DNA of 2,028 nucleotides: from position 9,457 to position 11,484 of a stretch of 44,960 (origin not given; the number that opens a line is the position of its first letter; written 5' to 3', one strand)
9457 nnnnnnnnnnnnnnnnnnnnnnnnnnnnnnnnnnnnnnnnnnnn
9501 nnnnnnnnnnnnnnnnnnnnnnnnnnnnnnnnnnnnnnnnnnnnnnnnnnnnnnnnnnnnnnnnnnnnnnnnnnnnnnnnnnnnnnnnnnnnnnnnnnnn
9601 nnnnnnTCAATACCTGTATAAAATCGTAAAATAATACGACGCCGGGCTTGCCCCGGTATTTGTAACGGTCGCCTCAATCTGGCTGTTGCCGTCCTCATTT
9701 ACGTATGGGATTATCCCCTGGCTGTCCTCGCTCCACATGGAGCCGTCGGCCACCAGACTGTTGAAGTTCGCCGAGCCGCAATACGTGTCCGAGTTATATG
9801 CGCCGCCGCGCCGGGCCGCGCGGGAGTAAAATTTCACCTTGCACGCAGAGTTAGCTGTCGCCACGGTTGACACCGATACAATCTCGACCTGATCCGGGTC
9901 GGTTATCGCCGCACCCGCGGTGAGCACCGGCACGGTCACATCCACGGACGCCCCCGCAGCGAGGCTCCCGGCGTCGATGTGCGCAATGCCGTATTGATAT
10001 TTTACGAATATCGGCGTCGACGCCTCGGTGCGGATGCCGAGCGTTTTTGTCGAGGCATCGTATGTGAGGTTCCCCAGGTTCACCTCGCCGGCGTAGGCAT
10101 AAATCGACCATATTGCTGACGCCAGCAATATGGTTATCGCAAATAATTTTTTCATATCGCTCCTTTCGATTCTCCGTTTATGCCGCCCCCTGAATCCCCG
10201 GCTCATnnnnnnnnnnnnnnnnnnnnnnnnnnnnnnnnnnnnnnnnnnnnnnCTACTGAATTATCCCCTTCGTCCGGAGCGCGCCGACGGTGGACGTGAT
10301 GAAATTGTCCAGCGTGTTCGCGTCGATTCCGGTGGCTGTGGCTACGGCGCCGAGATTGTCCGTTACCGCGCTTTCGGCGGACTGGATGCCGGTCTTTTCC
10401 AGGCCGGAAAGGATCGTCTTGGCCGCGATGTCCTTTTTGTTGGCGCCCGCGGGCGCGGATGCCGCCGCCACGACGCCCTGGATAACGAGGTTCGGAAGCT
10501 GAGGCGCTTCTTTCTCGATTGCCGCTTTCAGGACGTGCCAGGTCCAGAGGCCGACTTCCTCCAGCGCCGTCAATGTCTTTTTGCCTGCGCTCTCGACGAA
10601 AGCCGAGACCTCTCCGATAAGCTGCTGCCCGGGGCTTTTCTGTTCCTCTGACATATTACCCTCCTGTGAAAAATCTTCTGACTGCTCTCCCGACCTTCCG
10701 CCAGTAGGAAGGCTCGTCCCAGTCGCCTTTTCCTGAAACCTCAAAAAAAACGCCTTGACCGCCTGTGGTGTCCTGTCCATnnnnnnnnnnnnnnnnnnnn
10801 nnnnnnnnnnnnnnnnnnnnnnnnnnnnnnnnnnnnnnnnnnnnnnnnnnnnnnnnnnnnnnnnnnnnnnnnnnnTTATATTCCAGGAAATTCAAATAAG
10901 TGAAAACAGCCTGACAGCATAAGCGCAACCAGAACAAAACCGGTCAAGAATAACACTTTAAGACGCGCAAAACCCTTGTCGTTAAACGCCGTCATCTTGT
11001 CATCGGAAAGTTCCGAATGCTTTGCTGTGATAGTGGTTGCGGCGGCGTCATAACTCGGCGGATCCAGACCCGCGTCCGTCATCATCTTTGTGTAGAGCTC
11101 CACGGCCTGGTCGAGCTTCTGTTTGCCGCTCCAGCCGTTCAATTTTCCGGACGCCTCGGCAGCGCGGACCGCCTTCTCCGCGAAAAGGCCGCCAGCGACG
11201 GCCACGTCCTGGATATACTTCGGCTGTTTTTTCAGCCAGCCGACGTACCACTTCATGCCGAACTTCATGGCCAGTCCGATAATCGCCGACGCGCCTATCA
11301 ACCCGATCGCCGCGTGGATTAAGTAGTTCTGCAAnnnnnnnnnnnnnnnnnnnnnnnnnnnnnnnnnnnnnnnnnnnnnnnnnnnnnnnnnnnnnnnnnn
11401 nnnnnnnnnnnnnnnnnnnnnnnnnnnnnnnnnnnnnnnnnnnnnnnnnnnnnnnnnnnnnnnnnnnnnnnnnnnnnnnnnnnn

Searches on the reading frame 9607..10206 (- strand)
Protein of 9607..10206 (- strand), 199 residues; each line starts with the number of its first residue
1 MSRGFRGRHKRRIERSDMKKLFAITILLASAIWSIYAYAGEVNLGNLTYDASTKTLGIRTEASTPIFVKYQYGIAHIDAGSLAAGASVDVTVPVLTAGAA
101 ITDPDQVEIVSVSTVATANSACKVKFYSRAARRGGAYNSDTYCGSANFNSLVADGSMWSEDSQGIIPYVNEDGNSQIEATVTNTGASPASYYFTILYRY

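Call 5: search_protein_families(library=pfam, proteins=[window:9607-10206:-], max_evalue=1)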
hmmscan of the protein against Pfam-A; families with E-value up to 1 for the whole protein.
window:9607-10206:- (199 aa): 0 families

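Call 6: search_protein_families(library=ncbifam, proteins=[window:9607-10206:-], max_evalue=1)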
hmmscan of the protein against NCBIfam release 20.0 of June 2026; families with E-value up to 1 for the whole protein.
window:9607-10206:- (199 aa): 1 family
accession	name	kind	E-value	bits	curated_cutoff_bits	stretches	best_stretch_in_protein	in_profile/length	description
NF038353.1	FxLYD_dom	domain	0.06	13.2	23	0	173-191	2-20/71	FxLYD domain-containing protein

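Call 7: search_protein_families(library=phrogs, proteins=[window:9607-10206:-], max_evalue=0.01)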
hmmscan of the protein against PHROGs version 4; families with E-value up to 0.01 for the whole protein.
window:9607-10206:- (199 aa): 0 families

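Call 41: find_homologous_proteins(query=window:9607-10206:-, max_evalue=0.001)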
Query window:9607-10206:- (199 aa): 7 proteins with E <= 0.001 among 770 candidates.
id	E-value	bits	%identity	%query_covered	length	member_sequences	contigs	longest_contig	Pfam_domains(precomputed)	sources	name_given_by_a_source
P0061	2.3e-111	388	100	91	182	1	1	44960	-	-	-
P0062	7.8e-88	311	79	91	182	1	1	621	-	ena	-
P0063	2.5e-69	250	67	91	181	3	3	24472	-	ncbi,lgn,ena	-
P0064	4.0e-66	240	64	91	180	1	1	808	-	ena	-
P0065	5.3e-66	240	65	91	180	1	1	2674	-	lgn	-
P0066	4.7e-60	220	64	91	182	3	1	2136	-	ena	-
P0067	1.0e-57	213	58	91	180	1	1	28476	-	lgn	-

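Call 44: find_encoding_contigs(protein=P0063, flank=10000, max_places=3)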
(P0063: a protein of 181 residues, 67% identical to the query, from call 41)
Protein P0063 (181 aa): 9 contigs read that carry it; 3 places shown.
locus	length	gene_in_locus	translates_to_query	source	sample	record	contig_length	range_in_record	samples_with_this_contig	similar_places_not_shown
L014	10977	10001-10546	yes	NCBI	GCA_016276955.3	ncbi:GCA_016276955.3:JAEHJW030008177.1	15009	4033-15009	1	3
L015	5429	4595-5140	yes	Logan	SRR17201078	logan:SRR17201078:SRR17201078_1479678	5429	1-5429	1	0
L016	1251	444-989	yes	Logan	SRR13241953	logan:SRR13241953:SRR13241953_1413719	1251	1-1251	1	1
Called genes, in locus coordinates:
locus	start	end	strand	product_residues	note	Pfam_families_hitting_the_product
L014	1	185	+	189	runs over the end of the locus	-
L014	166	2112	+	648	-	PF05876:GpA_ATPase, PF20454:GpA_nuclease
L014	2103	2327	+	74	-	PF12728:HTH_17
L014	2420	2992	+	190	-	-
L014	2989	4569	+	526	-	PF05136:Phage_portal_2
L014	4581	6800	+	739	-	PF00574:CLP_protease, PF01972:SDH_protease (weak), PF05065:Phage_capsid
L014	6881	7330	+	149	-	-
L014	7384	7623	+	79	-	-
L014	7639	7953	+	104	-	PF05354:Phage_attach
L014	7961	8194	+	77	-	-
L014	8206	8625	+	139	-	PF18925:DUF5675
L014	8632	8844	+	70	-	-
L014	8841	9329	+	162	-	PF00782:DSPc (weak)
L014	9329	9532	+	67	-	-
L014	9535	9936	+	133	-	-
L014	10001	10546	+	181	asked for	-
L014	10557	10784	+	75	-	-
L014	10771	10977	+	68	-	?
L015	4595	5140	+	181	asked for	-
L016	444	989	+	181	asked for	-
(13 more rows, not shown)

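Call 60: predict_structure(alignment_id=A3)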
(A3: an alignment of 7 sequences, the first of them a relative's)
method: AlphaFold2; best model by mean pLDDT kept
length: 182 residues; sequences in the alignment: 7
mean_pLDDT: 63.4   pTM: 0.55
mean pLDDT of the five models: 63.4, 62.9, 58.2, 54.4, 48.6
residues with pLDDT >= 90: 0; 70-90: 73; 50-70: 63; < 50: 46
segments of 3 or more residues with pLDDT < 50: 18-28, 41-51, 80-82, 114-119, 137-144
pLDDT, mean of each block of 10 residues (from residue 1): 62 55 45 53 43 70 87 74 54 75 79 51 63 55 48 61 84 82 71
secondary structure, 60 per line:
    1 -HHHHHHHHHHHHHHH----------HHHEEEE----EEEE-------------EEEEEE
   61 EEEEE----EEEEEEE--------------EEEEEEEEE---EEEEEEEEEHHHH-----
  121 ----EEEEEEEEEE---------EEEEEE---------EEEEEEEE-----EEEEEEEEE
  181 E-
elements in order: H2-16 E30-33 E38-41 E55-65 E70-76 E91-99 E103-111 H112-115 E125-134 E144-149 E159-166 E172-181

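Call 64: fold_search(model_id=the predicted structure, library=pdb)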
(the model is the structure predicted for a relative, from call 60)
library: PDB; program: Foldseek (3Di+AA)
matches with E <= 10: 1564; with E <= 0.001: 90
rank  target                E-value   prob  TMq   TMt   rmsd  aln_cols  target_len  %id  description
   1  6zzw_B                1.8e-05  1.00  0.40  0.50   6.1       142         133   13  Structure of the N terminal domain of Bc2L-C lectin (1-131) in complex with Globo H (H-type 3) and CAS No 912569-62-1 (released 2021-04-07)
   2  2wq4_A                2.1e-05  1.00  0.40  0.50   5.6       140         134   12  N-terminal domain of BC2L-C Lectin from Burkholderia cenocepacia (released 2010-01-12)
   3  2wq4_B                2.3e-05  1.00  0.40  0.51   5.6       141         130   13  N-terminal domain of BC2L-C Lectin from Burkholderia cenocepacia (released 2010-01-12)
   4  6zzw_A                2.9e-05  1.00  0.40  0.51   5.4       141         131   14  Structure of the N terminal domain of Bc2L-C lectin (1-131) in complex with Globo H (H-type 3) and CAS No 912569-62-1 (released 2021-04-07)
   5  2wq4_C                2.9e-05  1.00  0.39  0.50   5.6       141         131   12  N-terminal domain of BC2L-C Lectin from Burkholderia cenocepacia (released 2010-01-12)
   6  9ib7_B                3.3e-05  1.00  0.36  0.45   6.1       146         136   12  Tumor necrosis factor-like lectin PLTL from Photorhabdus laumondii in complex with Blood group B trisaccharide (released 2025-10-29)
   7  7pe1_AA               3.7e-05  1.00  0.38  0.41  13.1       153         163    8  Cryo-EM structure of BMV-derived VLP expressed in E. coli and assembled in the presence of tRNA (tVLP) (released 2022-03-02)
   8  7pe2_AA               4.4e-05  1.00  0.37  0.40  13.1       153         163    8  Cryo-EM structure of BMV-derived VLP expressed in E. coli (eVLP) (released 2022-03-02)
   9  8c38_I                5.6e-05  1.00  0.35  0.38  13.3       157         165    7  Contracted cowpea chlorotic mottle virus (released 2023-10-18)
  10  6tig_AAA              6.0e-05  1.00  0.40  0.50   5.9       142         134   13  Structure of the N terminal domain of Bc2L-C lectin (1-131) in complex with Globo H (H-type 3) antigen (released 2020-01-22)
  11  6tid_AAA              6.0e-05  1.00  0.39  0.50   6.0       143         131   12  Structure of the N terminal domain of Bc2L-C lectin (1-131) in complex with H-type 1 antigen (released 2020-01-22)
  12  8c38_D                6.4e-05  1.00  0.37  0.43   6.7       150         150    7  Contracted cowpea chlorotic mottle virus (released 2023-10-18)
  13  7pe2_A                7.2e-05  1.00  0.34  0.40   7.3       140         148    7  Cryo-EM structure of BMV-derived VLP expressed in E. coli (eVLP) (released 2022-03-02)
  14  3nru_J                7.6e-05  1.00  0.34  0.37  11.9       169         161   11  Ligand binding domain of EPHA7 (released 2010-12-08)
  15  1f15_B                8.6e-05  1.00  0.42  0.40  17.1       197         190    8  CUCUMBER MOSAIC VIRUS (STRAIN FNY) (released 2000-06-21)
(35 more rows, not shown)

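Call 65: fold_search(model_id=the predicted structure, library=viral)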
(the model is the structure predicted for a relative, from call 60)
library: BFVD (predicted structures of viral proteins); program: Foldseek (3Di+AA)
matches with E <= 10: 1871; with E <= 0.001: 439
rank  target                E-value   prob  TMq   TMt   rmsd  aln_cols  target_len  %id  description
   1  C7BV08                5.2e-08  1.00  0.47  0.31  18.9       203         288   16  Uncharacterized protein [Synechococcus phage S-RSM4]
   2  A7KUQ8                9.5e-08  1.00  0.47  0.67   4.4       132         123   17  (no name in the UniProt tables at hand)
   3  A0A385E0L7            3.0e-07  1.00  0.41  0.31  14.2       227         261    8  (no name in the UniProt tables at hand)
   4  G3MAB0                4.1e-07  1.00  0.50  0.13  12.5       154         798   15  Gp369 [Bacillus phage G]
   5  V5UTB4                5.9e-07  1.00  0.42  0.08   8.6       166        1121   16  Tail fiber-like protein [Synechococcus phage ACG-2014h]
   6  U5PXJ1                9.6e-07  1.00  0.40  0.42  14.3       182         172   12  Uncharacterized protein [Bacillus phage Staley]
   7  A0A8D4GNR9            1.1e-06  1.00  0.45  0.37  10.1       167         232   10  (no name in the UniProt tables at hand)
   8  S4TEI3                1.9e-06  1.00  0.46  0.33  15.6       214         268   13  Uncharacterized protein [uncultured marine virus]
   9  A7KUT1                2.1e-06  1.00  0.45  0.61   5.5       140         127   11  (no name in the UniProt tables at hand)
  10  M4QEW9                2.1e-06  1.00  0.44  0.39  14.4       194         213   10  Uncharacterized protein [Synechococcus phage S-CAM1]
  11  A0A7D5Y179            2.2e-06  1.00  0.35  0.25  13.5       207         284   12  Nonstructural protein 4 [Fitzroy Crossing tenui-like virus 1]
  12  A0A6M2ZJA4            2.4e-06  1.00  0.47  0.12  10.1       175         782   12  Long tail fiber proximal subunit [Synechococcus phage S-SCSM1]
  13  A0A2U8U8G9            2.4e-06  1.00  0.43  0.34  13.5       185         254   11  (no name in the UniProt tables at hand)
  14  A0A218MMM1            2.5e-06  1.00  0.42  0.15  16.1       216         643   12  Uncharacterized protein [uncultured virus]
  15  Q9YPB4                2.5e-06  1.00  0.37  0.33  17.6       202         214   10  Capsid protein [Peanut stunt virus]
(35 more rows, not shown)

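Call 70: search_protein_families(library=padloc, proteins=[window:9607-10206:-], max_evalue=0.01)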
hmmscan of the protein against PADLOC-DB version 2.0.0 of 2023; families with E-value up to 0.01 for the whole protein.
window:9607-10206:- (199 aa): 0 families

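Call 88: search_dna_similar(query=window:9607-10155:-, collection=phages, mode=protein, max_evalue=0.001, max_rows=10)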
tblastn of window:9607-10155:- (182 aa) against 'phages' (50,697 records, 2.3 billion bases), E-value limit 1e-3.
No match.

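Call 89: find_encoding_contigs(protein=P0067, flank=9000, max_places=2)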
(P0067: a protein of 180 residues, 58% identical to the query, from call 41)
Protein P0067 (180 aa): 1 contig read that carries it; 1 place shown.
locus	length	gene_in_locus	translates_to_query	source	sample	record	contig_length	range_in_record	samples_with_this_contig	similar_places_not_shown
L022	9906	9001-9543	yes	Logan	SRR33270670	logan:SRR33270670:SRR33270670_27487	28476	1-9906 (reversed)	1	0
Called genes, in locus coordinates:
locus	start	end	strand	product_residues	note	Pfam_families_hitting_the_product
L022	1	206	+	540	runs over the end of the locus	-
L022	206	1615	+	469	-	-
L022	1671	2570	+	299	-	-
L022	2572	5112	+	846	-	PF10123:Mu-like_Pro_N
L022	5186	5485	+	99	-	-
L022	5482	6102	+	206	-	PF24175:SU10_adaptor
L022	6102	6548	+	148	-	-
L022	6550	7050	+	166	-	PF23818:Phage_tail_terminator_7 (faint)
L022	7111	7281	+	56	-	-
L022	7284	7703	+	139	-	PF18925:DUF5675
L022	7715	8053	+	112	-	-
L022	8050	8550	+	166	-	PF00782:DSPc (weak)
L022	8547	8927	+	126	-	-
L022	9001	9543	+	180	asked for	-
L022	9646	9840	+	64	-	-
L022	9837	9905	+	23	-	?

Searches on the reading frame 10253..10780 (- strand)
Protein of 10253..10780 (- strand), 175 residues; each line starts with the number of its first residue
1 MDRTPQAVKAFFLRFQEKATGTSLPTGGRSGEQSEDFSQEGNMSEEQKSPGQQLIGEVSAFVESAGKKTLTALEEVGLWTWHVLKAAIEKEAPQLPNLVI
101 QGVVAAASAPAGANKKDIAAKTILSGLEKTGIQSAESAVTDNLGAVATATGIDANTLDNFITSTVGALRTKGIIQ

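Call 5: search_protein_families(library=pfam, proteins=[window:10253-10780:-], max_evalue=1)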
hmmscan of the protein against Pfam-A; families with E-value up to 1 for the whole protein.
window:10253-10780:- (175 aa): 0 families

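Call 7: search_protein_families(library=phrogs, proteins=[window:10253-10780:-], max_evalue=0.01)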
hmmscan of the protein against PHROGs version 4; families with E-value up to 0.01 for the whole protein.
window:10253-10780:- (175 aa): 0 families

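Call 70: search_protein_families(library=padloc, proteins=[window:10253-10780:-], max_evalue=0.01)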
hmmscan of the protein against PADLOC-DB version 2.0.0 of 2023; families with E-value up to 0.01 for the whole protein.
window:10253-10780:- (175 aa): 1 family
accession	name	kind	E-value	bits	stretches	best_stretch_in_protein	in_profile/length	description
PDLC00034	DruM2|DruM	-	0.009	12.5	0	68-115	406-452/457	DNA cytosine methylase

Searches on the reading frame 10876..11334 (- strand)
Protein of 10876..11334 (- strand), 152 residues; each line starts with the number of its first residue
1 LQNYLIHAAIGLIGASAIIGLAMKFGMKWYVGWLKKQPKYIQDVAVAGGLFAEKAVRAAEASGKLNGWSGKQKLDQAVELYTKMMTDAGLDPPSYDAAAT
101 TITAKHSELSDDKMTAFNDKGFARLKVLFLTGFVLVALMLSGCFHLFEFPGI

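Call 5: search_protein_families(library=pfam, proteins=[window:10876-11334:-], max_evalue=1)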
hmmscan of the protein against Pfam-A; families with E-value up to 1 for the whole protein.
window:10876-11334:- (152 aa): 2 families
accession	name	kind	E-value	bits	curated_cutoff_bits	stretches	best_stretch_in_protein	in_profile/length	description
PF09682.15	Phage_holin_6_1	-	7.3e-06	26.7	24.9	1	12-104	6-94/101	Bacteriophage holin of superfamily 6 (Holin_LLH)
PF22916.2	UTP25_NTPase-like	-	0.29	11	27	1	110-136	50-76/266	UTP25, NTP hydrolase-like domain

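Call 7: search_protein_families(library=phrogs, proteins=[window:10876-11334:-], max_evalue=0.01)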
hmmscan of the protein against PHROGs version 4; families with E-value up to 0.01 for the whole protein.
window:10876-11334:- (152 aa): 1 family
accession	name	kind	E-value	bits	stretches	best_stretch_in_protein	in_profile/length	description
phrog_2609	-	lysis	3.3e-05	24.8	1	15-113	12-107/145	holin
